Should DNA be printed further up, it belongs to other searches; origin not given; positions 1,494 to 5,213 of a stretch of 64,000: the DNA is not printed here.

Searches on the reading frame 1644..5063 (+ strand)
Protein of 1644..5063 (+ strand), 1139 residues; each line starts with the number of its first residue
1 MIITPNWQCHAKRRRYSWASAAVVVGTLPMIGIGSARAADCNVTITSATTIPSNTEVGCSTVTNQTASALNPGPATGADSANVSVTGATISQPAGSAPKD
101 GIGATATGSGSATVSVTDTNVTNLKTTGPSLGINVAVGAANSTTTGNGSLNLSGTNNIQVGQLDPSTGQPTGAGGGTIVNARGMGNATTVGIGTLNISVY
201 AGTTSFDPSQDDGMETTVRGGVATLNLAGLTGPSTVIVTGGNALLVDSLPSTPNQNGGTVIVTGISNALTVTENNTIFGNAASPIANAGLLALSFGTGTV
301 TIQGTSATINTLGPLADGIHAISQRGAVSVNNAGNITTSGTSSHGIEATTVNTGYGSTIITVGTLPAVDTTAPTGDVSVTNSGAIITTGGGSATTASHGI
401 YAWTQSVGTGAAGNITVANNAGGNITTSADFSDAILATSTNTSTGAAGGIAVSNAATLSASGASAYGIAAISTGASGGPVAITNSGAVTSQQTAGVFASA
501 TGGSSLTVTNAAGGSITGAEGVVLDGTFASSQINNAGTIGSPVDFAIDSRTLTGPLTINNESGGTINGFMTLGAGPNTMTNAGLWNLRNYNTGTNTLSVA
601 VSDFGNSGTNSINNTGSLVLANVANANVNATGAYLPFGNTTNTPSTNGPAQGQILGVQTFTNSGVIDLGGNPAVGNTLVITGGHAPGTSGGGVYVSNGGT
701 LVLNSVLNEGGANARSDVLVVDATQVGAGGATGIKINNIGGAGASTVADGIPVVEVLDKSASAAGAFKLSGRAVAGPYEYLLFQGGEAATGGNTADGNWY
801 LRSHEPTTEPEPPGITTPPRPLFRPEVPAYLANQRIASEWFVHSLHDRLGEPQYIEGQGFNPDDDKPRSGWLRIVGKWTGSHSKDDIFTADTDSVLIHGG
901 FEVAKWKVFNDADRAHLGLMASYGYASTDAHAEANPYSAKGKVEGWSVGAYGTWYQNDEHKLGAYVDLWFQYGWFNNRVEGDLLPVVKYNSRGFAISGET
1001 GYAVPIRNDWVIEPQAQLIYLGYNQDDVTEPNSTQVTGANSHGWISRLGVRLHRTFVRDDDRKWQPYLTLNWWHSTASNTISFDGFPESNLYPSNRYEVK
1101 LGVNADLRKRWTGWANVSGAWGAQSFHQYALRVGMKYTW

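Call 63: search_protein_families(library=pfam, proteins=[window:1644-5063:+], max_evalue=0.00001)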
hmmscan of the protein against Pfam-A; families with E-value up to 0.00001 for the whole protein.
window:1644-5063:+ (1139 aa): 2 families
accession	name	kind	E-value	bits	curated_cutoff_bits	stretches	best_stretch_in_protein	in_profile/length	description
PF03797.25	Autotransporter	-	3.7e-44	151.8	26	1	871-1117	2-254/255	Autotransporter beta-domain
PF18883.6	AC_1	-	1.6e-18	67.2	27.1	1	694-782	32-114/114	Autochaperone Domain Type 1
